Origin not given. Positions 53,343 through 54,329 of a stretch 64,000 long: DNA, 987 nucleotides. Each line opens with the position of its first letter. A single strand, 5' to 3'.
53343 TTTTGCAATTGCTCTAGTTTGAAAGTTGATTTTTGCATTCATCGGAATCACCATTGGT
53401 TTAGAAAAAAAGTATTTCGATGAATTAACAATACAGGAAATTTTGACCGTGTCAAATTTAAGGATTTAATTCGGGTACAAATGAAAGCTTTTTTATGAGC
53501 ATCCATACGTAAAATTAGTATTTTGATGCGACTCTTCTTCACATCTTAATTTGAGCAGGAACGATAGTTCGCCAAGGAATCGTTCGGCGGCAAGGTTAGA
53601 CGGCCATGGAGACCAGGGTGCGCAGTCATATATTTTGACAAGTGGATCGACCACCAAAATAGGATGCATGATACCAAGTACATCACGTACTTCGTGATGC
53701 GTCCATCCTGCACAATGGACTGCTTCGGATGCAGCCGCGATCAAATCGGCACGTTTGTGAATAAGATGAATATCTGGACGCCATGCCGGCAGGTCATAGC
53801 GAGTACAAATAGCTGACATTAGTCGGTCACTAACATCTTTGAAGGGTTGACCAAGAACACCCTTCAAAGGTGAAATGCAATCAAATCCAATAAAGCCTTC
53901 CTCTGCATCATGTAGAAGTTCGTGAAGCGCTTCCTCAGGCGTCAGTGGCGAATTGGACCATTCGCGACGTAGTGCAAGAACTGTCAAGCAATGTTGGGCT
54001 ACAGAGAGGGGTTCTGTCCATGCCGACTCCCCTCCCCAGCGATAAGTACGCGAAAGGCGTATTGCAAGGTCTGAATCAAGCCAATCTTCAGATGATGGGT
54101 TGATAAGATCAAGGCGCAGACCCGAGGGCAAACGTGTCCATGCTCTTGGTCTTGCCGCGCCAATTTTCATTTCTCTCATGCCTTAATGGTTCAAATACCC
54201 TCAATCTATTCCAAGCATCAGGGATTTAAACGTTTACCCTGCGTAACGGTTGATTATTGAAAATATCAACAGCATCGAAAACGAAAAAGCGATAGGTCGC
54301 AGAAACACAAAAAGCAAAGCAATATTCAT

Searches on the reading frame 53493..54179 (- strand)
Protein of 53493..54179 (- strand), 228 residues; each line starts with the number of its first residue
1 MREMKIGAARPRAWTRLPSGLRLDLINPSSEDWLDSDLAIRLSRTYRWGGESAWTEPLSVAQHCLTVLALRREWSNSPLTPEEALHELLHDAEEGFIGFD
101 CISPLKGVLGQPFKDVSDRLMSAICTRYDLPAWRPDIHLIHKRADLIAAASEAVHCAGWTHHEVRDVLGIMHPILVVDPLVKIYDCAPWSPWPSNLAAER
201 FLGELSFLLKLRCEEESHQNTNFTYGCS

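Call 3: search_protein_families(library=pfam, proteins=[window:53493-54179:-], max_evalue=0.1)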
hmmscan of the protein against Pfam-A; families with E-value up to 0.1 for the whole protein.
window:53493-54179:- (228 aa): 0 families

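Call 4: search_protein_families(library=ncbifam, proteins=[window:53493-54179:-], max_evalue=0.1)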
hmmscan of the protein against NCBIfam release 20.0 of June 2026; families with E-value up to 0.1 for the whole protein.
window:53493-54179:- (228 aa): 0 families

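Call 6: search_protein_families(library=padloc, proteins=[window:53493-54179:-], max_evalue=0.1)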
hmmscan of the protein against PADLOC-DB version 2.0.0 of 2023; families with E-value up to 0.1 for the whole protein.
window:53493-54179:- (228 aa): 0 families

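Call 7: search_protein_families(library=phrogs, proteins=[window:53493-54179:-], max_evalue=0.1)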
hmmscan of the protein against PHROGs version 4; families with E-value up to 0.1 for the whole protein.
window:53493-54179:- (228 aa): 4 families
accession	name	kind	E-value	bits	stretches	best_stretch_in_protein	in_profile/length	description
phrog_318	-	other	4.6e-27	96.5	1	10-222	95-281/296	deoxyribonucleoside 5' monophosphate phosphatase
phrog_8467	-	other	1.2e-12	49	1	19-153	29-148/195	deoxyribonucleoside 5' monophosphate phosphatase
phrog_20276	-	unknown function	8e-07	30.4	1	32-124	21-101/103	-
phrog_21461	-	other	0.0041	17.7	1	14-64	3-51/52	phosphohydrolase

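Call 13: find_homologous_proteins(query=window:53493-54179:-)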
Query window:53493-54179:- (228 aa): 2192 proteins with E <= 0.001 among 3091 candidates; the best 120 are listed.
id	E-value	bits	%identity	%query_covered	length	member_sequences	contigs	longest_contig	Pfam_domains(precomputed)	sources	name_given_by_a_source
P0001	1.5e-151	521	100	98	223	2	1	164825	-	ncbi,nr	ncbi:MAG: phosphohydrolase [bacterium]|nr:phosphohydrolase [bacterium]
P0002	1.5e-118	413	79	99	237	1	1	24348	-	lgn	-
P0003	4.3e-115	401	78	97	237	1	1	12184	-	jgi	jgi:5'-deoxynucleotidase YfbR-like HD superfamily hydrolase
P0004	1.0e-99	351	73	95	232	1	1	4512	-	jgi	jgi:5'-deoxynucleotidase YfbR-like HD superfamily hydrolase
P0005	5.5e-98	345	72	93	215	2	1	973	-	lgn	-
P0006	8.6e-97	341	73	90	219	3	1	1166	-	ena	-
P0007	7.4e-96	338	71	93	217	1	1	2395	-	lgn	-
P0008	1.8e-94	334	72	87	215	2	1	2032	-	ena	-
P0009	1.1e-93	331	68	94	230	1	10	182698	-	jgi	jgi:uncharacterized protein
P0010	3.5e-93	329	66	96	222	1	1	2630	-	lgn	-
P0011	3.0e-92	326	72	88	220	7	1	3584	-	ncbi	-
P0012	2.1e-91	324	72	88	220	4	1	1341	-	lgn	-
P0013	2.2e-91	324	72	88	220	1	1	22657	-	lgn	-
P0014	3.0e-91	323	68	92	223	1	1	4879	-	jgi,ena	-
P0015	3.0e-91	323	71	88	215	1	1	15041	-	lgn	-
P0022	1.4e-90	321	68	94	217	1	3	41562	-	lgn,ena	-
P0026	3.5e-90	320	65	93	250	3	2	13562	-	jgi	-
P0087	2.8e-87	310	69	88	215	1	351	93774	-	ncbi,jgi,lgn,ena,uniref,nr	ncbi:5'-nucleotidase [Cupriavidus metallidurans]|jgi:hypothetical protein|uniref:Phosphohydrolase n=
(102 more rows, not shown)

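Call 14: search_solved_structures(query=window:53493-54179:-, max_evalue=10, show_alignments=2)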
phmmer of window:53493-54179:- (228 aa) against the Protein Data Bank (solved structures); distinct sequences matched with E-value up to 10: 2.
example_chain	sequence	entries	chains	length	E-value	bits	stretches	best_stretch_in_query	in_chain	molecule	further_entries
2gz4_A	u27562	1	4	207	1.1e-26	96.9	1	8-174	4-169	Hypothetical protein Atu1052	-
4o5h_A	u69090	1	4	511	0.63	12.6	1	109-157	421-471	Phenylacetaldehyde dehydrogenase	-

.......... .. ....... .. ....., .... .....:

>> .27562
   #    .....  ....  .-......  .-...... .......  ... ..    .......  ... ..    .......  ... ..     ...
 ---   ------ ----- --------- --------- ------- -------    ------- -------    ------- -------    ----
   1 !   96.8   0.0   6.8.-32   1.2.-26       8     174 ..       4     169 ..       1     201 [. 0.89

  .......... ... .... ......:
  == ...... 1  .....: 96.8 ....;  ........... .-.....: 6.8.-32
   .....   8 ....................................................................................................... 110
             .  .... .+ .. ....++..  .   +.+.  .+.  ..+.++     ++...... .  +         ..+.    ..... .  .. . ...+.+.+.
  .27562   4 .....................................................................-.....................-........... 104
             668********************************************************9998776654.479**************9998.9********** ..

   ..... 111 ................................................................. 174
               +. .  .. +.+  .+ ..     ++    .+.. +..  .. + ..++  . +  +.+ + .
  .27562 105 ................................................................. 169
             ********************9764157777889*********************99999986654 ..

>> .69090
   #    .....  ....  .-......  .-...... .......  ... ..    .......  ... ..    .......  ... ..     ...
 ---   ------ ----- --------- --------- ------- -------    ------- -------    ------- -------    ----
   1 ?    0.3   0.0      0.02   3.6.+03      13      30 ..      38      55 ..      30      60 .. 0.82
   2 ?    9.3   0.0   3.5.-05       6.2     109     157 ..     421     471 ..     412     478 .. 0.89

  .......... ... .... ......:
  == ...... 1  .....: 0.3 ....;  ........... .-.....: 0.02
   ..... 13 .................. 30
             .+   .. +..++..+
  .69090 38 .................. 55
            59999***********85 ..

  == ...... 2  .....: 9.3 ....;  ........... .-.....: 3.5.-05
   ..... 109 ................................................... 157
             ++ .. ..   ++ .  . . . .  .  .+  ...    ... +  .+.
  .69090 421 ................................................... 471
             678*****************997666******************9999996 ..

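Call 16: find_encoding_contigs(protein=P0001, flank=10000, max_places=3)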
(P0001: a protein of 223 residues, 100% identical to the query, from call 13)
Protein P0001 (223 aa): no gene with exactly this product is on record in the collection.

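Call 17: find_encoding_contigs(protein=P0002, flank=10000, max_places=2)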
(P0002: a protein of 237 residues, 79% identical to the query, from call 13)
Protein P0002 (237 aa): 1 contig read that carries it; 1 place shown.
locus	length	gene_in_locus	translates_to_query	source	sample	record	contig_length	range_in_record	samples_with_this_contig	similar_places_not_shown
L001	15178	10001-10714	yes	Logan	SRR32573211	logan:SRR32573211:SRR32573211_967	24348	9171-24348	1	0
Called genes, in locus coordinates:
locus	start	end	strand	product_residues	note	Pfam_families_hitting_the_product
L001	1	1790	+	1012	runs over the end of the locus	-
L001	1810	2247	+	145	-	-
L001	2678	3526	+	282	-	-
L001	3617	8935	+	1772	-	PF13872:AAA_34, PF13871:Helicase_C_4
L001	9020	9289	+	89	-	-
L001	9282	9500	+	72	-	-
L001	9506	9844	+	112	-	-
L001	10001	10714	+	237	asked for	-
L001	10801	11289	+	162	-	PF13274:SocA_Panacea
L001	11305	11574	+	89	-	-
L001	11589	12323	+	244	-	PF10979:DUF2786, PF23771:DUF7168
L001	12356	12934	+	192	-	PF00565:SNase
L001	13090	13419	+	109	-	-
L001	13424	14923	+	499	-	PF01751:Toprim, PF01131:Topoisom_bac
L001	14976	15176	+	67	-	?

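Call 18: find_encoding_contigs(protein=P0003, flank=10000, max_places=2)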
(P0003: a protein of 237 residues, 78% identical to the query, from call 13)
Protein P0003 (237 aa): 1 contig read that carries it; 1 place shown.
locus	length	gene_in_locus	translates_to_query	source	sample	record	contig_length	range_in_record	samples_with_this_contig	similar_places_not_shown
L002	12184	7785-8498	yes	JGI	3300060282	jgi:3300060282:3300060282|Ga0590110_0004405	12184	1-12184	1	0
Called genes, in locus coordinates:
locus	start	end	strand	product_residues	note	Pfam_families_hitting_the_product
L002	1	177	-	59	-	?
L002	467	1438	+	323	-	-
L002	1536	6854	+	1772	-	PF02384:N6_Mtase (weak), PF13872:AAA_34, PF13871:Helicase_C_4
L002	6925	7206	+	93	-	-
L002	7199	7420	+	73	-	-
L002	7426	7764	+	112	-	-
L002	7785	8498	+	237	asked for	-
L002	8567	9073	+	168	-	PF13274:SocA_Panacea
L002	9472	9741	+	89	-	-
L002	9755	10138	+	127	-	PF09397:FtsK_gamma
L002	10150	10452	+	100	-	-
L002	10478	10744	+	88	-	-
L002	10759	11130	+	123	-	-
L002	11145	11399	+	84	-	-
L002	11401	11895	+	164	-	-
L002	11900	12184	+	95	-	?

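Call 19: find_encoding_contigs(protein=P0009, flank=8000, max_places=3)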
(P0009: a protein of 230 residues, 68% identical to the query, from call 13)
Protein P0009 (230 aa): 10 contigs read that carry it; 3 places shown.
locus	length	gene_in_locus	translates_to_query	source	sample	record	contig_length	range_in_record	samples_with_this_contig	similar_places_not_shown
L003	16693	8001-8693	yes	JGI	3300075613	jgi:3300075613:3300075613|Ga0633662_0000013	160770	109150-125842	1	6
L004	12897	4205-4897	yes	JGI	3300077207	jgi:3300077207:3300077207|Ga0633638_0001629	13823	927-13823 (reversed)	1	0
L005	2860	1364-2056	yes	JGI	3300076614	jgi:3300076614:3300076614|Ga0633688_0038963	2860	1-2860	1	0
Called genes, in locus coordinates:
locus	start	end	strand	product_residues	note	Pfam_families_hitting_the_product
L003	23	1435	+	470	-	PF18897:Gp3-like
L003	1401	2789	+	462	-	-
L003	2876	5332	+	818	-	PF02463:SMC_N (faint), PF13476:AAA_23 (weak), PF13558:SbcC_Walker_B (faint)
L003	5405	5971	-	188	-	-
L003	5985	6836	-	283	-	-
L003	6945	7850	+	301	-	PF13280:WYL, PF25583:WCX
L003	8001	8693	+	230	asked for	-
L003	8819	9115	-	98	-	PF18291:HU-HIG, PF00216:Bac_DNA_binding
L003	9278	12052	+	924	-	PF13289:SIR2_2 (weak), PF13749:HATPase_c_4 (weak)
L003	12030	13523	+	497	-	-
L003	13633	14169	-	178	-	-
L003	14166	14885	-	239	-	-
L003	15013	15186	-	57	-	-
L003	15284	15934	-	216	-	PF04002:RadC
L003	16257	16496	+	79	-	-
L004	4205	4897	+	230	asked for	-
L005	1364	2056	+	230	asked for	-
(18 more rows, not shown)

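Call 20: find_encoding_contigs(protein=P0087, flank=6000, max_places=4)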
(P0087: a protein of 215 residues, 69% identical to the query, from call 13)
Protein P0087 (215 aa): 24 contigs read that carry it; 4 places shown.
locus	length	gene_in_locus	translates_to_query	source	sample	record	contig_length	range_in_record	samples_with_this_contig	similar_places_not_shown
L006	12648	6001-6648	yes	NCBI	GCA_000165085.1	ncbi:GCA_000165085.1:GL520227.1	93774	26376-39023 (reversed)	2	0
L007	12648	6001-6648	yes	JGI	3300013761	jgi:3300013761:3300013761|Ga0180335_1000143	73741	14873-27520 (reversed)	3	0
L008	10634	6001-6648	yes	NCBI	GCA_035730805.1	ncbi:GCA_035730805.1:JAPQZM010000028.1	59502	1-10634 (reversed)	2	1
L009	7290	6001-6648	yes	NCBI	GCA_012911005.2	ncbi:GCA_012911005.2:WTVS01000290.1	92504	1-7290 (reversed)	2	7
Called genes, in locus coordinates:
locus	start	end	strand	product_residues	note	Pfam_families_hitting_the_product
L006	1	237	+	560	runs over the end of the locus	PF06414:Zeta_toxin, PF13191:AAA_16 (weak), PF13238:AAA_18 (weak), PF13671:AAA_33, PF13207:AAA_17 (weak), PF18790:KfrB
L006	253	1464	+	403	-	PF06666:DUF1173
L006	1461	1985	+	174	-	PF18143:HAD_SAK_2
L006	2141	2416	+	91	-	PF00216:Bac_DNA_binding, PF18291:HU-HIG (weak)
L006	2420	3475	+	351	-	PF00691:OmpA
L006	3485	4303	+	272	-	PF13650:Asp_protease_2, PF13975:gag-asp_proteas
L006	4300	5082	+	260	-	-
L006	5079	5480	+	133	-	PF06961:DUF1294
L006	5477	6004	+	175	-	PF13650:Asp_protease_2, PF13975:gag-asp_proteas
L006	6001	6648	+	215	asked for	-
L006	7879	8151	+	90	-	-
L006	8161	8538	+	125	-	-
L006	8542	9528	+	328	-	PF10410:DnaB_bind (faint), PF08275:DNAG_N, PF13662:Toprim_4, PF01751:Toprim, PF13155:Toprim_2, PF13362:Toprim_3 (weak)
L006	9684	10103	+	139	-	-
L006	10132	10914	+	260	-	PF01656:CbiA, PF02374:ArsA_ATPase (faint), PF09140:MipZ (faint), PF10609:ParA (weak), PF13614:AAA_31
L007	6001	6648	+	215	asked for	-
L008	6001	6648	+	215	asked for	-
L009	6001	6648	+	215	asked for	-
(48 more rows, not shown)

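Call 21: find_encoding_contigs(protein=P0022, flank=6000, max_places=3)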
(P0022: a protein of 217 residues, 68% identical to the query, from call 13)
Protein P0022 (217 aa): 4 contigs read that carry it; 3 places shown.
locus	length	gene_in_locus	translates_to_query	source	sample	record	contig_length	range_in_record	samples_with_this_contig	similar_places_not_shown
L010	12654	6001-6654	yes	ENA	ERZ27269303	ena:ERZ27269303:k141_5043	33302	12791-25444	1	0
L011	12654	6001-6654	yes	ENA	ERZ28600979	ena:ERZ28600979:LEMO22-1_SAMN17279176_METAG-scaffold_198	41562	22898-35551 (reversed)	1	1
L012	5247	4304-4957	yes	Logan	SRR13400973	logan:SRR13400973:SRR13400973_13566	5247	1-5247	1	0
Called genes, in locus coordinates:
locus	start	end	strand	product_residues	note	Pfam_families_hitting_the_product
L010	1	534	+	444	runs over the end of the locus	PF18897:Gp3-like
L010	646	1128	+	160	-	PF22399:DUF6979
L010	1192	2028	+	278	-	-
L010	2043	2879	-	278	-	PF02146:SIR2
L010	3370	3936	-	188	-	-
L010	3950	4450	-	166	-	-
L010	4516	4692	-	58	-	-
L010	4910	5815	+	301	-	PF13280:WYL, PF25583:WCX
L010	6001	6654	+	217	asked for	-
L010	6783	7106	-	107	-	-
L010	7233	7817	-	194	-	PF04002:RadC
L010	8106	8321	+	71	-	-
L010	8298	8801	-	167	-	-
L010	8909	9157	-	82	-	PF13655:RVT_N (weak)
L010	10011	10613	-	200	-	-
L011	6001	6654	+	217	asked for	-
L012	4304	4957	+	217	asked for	-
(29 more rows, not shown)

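Call 22: find_encoding_contigs(protein=P0026, flank=6000, max_places=2)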
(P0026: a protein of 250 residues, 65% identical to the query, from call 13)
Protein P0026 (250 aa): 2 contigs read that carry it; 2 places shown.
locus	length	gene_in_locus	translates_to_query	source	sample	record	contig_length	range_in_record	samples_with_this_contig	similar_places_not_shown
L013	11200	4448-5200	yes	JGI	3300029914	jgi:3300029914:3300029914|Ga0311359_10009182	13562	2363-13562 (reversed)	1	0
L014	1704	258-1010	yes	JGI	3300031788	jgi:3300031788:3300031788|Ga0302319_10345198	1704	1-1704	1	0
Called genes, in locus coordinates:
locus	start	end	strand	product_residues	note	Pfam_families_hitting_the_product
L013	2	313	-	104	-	?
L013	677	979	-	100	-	-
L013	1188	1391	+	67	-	-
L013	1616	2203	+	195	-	-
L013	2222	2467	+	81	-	-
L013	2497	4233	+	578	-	PF18974:DUF5710 (faint), PF13742:tRNA_anti_2, PF02601:Exonuc_VII_L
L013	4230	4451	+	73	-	-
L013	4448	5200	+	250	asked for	-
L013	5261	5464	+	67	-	PF18495:VbhA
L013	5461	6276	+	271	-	PF02661:Fic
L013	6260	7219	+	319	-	PF20390:DUF6685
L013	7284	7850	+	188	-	-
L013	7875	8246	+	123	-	-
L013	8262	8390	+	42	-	-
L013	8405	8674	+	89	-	-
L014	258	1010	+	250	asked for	-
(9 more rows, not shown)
